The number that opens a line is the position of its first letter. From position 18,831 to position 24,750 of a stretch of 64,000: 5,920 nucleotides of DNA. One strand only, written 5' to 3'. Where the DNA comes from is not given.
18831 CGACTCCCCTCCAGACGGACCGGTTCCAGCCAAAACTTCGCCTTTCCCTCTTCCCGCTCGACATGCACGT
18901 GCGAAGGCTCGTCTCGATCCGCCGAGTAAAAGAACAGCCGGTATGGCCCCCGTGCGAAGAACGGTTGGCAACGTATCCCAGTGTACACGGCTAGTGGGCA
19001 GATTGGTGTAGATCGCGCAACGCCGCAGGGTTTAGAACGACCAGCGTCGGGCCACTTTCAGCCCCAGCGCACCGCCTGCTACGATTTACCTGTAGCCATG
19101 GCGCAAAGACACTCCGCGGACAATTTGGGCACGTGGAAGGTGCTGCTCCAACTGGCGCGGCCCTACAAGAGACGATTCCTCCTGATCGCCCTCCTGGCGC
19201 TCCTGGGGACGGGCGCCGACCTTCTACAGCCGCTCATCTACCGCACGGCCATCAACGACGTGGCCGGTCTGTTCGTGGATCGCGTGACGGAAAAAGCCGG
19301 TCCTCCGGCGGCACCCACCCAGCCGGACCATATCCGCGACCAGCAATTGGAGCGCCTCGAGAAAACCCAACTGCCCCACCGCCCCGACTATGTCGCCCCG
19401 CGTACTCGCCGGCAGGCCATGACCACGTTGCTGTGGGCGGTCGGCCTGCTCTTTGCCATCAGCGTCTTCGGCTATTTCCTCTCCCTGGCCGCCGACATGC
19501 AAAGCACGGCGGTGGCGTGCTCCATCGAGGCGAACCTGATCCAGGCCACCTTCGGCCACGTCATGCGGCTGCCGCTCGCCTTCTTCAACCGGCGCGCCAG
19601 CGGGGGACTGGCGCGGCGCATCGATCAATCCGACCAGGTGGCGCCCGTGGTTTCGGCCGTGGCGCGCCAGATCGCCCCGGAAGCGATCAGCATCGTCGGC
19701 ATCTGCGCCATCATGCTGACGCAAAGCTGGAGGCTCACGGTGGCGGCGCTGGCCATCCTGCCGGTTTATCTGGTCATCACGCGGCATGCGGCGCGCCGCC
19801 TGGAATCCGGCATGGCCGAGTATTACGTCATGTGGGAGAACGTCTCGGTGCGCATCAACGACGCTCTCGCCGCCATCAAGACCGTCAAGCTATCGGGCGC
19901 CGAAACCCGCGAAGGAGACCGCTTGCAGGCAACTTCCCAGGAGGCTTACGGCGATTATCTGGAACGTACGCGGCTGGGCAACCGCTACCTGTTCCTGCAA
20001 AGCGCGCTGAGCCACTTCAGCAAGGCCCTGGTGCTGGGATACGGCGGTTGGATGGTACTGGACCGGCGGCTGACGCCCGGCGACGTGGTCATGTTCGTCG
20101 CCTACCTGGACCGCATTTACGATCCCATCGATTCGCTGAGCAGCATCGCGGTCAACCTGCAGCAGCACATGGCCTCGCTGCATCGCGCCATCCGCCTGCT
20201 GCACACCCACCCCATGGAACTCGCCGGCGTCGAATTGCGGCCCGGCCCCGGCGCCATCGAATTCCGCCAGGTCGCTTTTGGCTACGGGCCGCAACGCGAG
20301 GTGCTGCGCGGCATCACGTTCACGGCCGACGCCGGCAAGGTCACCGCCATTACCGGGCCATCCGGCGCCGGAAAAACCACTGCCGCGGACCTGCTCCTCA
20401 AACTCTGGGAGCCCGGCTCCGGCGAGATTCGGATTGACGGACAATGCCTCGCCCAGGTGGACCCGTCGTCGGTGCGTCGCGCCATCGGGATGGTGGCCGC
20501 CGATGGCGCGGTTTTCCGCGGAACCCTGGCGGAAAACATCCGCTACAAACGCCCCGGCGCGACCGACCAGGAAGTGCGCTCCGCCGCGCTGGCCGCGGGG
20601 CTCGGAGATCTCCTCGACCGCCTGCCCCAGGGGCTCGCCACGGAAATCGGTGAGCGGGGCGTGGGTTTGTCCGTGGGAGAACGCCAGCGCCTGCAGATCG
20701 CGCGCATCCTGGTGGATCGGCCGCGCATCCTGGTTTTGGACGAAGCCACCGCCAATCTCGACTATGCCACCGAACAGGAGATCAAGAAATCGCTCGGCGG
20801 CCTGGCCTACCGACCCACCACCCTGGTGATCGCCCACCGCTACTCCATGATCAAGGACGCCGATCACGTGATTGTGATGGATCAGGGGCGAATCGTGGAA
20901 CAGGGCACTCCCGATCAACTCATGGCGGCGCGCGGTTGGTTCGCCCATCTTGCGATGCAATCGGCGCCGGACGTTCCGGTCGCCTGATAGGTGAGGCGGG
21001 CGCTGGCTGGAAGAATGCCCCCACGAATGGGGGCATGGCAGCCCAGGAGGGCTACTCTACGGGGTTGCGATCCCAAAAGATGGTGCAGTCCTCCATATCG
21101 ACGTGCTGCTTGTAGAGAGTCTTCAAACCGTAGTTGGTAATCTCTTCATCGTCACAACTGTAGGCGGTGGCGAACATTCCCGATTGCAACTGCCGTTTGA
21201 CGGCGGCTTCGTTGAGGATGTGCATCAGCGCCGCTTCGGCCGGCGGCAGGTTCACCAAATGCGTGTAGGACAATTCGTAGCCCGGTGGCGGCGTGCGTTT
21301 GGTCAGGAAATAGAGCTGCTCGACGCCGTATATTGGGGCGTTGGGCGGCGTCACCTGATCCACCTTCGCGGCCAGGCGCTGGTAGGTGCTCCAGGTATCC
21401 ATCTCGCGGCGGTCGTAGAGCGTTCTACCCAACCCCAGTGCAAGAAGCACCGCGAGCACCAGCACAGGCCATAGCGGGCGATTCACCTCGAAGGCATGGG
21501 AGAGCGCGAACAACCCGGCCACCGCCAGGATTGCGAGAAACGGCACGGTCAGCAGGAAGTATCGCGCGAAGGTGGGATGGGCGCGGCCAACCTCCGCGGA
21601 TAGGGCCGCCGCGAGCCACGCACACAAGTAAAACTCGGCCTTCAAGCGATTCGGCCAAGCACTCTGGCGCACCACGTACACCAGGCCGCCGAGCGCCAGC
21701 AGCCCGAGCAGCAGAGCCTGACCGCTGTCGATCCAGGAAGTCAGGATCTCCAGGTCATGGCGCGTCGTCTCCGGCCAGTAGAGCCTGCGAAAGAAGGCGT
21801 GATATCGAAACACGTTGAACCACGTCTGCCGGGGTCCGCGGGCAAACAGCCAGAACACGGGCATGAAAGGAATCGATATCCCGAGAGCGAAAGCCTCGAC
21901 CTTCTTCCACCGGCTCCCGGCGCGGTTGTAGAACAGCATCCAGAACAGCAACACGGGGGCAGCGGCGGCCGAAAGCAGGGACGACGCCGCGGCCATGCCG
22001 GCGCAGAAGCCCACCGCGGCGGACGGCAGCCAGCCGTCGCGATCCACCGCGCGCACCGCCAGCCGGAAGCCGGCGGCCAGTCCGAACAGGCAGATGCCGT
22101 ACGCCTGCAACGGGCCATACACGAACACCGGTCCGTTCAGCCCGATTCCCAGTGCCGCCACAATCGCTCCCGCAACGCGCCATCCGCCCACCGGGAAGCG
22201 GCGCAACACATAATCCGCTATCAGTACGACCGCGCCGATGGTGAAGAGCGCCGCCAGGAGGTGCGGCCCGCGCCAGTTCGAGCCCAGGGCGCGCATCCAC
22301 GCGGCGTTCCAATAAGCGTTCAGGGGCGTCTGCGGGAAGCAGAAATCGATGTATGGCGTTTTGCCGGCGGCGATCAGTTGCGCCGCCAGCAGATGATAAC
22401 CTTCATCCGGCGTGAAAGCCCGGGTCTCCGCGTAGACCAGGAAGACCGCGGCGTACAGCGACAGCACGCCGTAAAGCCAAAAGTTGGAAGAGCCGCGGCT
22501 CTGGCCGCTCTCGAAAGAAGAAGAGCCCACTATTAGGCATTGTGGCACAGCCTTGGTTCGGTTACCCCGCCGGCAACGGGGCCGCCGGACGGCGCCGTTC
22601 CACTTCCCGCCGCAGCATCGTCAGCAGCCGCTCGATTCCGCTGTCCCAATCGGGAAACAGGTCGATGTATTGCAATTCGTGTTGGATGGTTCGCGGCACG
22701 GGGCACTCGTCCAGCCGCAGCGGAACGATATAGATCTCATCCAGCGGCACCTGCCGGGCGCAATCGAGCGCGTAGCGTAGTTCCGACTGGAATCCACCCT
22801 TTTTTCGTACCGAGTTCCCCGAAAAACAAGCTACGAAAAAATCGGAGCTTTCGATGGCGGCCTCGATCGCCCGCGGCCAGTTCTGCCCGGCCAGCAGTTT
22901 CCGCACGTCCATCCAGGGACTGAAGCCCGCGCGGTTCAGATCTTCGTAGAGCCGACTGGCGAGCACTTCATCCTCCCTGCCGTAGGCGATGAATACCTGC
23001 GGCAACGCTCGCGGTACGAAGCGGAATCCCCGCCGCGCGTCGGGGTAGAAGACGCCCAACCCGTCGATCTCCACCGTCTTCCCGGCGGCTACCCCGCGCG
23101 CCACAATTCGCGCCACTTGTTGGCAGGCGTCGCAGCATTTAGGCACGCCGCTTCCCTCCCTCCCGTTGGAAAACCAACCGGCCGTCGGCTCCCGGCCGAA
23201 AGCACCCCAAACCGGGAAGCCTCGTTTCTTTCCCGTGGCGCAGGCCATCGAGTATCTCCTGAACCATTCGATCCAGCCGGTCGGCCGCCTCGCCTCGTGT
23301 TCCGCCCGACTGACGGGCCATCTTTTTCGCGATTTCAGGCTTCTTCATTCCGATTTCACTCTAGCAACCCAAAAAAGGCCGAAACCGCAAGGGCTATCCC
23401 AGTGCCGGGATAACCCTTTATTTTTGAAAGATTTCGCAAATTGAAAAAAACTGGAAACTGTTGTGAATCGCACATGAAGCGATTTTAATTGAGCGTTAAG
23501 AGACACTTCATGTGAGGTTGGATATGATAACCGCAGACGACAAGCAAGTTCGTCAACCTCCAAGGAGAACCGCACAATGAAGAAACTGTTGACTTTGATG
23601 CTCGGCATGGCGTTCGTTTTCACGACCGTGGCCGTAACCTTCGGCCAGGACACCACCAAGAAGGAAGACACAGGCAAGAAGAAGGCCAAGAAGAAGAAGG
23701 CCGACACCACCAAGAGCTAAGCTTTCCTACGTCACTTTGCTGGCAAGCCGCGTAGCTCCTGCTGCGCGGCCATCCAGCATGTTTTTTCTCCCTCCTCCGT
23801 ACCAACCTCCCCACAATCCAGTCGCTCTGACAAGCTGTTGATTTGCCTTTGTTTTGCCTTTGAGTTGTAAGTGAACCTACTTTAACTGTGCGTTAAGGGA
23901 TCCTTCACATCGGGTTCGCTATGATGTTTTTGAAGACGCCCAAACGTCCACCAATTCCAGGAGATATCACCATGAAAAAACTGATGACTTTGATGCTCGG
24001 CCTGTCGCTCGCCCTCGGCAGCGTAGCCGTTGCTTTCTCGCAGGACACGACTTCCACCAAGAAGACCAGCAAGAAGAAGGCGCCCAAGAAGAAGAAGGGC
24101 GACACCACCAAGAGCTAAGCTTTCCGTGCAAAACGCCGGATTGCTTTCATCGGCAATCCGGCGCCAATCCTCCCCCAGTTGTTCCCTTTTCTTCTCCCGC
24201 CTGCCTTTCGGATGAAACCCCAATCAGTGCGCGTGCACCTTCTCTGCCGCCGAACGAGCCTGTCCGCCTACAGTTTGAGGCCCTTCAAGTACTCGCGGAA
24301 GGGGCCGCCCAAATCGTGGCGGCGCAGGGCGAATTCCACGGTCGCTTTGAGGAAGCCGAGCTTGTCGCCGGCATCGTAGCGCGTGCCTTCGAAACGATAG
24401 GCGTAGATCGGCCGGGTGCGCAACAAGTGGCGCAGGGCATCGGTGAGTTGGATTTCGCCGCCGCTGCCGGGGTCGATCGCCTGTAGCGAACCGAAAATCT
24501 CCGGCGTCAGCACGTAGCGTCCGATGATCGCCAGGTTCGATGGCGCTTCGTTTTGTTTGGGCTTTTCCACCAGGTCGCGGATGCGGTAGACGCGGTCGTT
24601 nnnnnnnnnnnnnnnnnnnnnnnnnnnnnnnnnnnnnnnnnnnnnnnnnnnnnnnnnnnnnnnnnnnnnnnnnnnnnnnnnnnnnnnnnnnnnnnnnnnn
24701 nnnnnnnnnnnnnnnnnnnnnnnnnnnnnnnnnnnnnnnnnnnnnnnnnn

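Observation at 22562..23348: Small HU-like gene translationally coupled to a TIR-domain gene carrying a second HU-like half-module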

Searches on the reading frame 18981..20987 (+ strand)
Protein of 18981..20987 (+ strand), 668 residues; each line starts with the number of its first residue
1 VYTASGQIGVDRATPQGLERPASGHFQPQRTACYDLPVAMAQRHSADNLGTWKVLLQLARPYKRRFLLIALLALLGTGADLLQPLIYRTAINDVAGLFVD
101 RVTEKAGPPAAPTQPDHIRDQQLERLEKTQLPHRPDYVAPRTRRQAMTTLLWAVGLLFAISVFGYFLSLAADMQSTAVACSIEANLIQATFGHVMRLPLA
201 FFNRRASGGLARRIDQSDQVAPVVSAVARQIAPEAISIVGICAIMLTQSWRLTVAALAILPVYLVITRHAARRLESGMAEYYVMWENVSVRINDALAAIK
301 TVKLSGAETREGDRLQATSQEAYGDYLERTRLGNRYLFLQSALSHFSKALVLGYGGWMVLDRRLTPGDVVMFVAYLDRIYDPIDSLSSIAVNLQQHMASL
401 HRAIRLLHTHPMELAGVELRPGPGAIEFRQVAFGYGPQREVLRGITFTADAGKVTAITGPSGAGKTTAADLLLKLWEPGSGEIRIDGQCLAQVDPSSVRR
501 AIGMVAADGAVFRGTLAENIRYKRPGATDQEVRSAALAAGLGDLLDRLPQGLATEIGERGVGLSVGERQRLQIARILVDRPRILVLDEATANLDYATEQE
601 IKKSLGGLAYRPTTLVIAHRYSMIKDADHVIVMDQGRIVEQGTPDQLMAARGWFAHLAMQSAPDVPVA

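Call 46: search_protein_families(library=ncbifam, proteins=[window:18981-20987:+], max_evalue=0.01)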
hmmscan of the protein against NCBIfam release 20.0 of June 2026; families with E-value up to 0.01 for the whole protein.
window:18981-20987:+ (668 aa): 185 families (the best 25 are shown)
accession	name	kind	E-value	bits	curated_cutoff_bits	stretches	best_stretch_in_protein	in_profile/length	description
TIGR02203.1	MsbA_lipidA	equivalog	7.8e-107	358.1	602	1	51-658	1-566/572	lipid A export permease/ATP-binding protein MsbA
NF052233.1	CphA_assoc_ABC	equivalog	1.9e-97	327.4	880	1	151-658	230-740/766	cyanophycin metabolism-associated ABC transporter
TIGR02204.1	MsbA_rel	hypoth_equivalog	2.6e-94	316.9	780.4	1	176-658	83-572/576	ABC transporter, permease/ATP-binding protein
TIGR01846.1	type_I_sec_HlyB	subfamily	2e-93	313.9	725.55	1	146-660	174-691/694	type I secretion system permease/ATPase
NF010178.0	PRK13657.1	equivalog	3.3e-90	303.2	733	1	149-660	59-569/588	glucan ABC transporter ATP-binding protein/ permease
TIGR00958.1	3a01208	subfamily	1.5e-89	301.2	874.6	1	147-657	200-710/711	antigen peptide transporter 2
TIGR03796.1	NHLM_micro_ABC1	equivalog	2.9e-87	293.5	853.3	1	143-657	189-708/710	NHLP family bacteriocin export ABC transporter peptidase/permease/ATPase subunit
TIGR03797.1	NHLM_micro_ABC2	equivalog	9.4e-87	292.1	709.4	1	147-659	171-683/686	NHLP bacteriocin export ABC transporter permease/ATPase subunit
NF045513.1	HepA_fam_ABC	equivalog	1.5e-84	284.6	725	1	146-654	90-602/610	heterocyst formation ABC transporter subunit HepA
TIGR03375.1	type_I_sec_LssB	subfamily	1.1e-83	281.7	693.1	1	145-650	183-691/696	type I secretion system permease/ATPase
NF008381.0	PRK11176.1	equivalog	1.2e-77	261.7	867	1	153-658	71-576/582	lipid A ABC transporter ATP-binding protein/permease MsbA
TIGR01192.1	chvA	subfamily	2.1e-76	257.8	585.4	1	148-660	58-569/585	glucan export ABC transporter ATP-binding protein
TIGR02857.1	CydD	equivalog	6.8e-71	239.8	435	1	144-633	37-529/529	thiol reductant ABC exporter subunit CydD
NF008056.1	PRK10790.1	equivalog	1.6e-70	238.3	746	1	160-655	78-569/584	SmdB family multidrug efflux ABC transporter permease/ATP-binding protein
TIGR01193.1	bacteriocin_ABC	subfamily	7.9e-70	236.2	523.85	1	151-658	197-706/708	peptide cleavage/export ABC transporter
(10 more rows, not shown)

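Call 68: search_protein_families(library=padloc, proteins=[window:18981-20987:+], max_evalue=0.00001)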
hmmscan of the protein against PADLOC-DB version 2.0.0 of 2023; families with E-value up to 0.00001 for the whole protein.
window:18981-20987:+ (668 aa): 1 family
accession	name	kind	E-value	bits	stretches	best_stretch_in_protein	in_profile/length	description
PDLC04135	mad3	-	9.2e-28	95.8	1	558-651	259-360/374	mads_3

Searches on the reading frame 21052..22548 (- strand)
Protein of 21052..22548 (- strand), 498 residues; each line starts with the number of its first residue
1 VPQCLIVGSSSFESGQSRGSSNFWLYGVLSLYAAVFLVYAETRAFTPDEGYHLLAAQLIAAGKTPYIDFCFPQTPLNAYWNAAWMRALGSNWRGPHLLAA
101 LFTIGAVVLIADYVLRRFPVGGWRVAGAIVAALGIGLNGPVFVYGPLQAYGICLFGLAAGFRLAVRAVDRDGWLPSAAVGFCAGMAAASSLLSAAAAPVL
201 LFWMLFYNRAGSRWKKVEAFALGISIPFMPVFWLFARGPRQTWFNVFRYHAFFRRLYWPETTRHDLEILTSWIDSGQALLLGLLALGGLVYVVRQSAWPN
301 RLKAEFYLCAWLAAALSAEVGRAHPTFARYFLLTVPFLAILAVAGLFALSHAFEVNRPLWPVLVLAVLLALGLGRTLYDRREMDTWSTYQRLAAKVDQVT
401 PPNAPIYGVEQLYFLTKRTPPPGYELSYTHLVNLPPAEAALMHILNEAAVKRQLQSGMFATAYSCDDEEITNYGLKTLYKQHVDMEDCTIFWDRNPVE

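Call 3: search_protein_families(library=pfam, proteins=[window:21052-22548:-], max_evalue=1)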
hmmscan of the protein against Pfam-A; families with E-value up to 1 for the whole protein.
window:21052-22548:- (498 aa): 0 families

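Call 4: search_protein_families(library=padloc, proteins=[window:21052-22548:-], max_evalue=1)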
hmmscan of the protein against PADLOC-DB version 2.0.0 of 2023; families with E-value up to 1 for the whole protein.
window:21052-22548:- (498 aa): 0 families

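Call 46: search_protein_families(library=ncbifam, proteins=[window:21052-22548:-], max_evalue=0.01)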
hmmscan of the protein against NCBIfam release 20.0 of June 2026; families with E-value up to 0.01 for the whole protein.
window:21052-22548:- (498 aa): 0 families

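Call 56: search_solved_structures(query=window:21052-22548:-, max_evalue=10)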
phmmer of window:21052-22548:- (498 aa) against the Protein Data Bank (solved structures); distinct sequences matched with E-value up to 10: 0.

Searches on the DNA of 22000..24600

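Call 37: search_rna_families(source=window, start=22000, end=24600, threshold=evalue, max_evalue=1)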
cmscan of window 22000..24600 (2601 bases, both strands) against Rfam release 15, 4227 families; matches with E-value up to 1: 1.
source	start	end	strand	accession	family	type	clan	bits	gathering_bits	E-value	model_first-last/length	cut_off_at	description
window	23971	24069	-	RF03076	Streptomyces-metH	Gene; sRNA;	-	21.3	50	0.86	1-120/120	no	Streptomyces-metH RNA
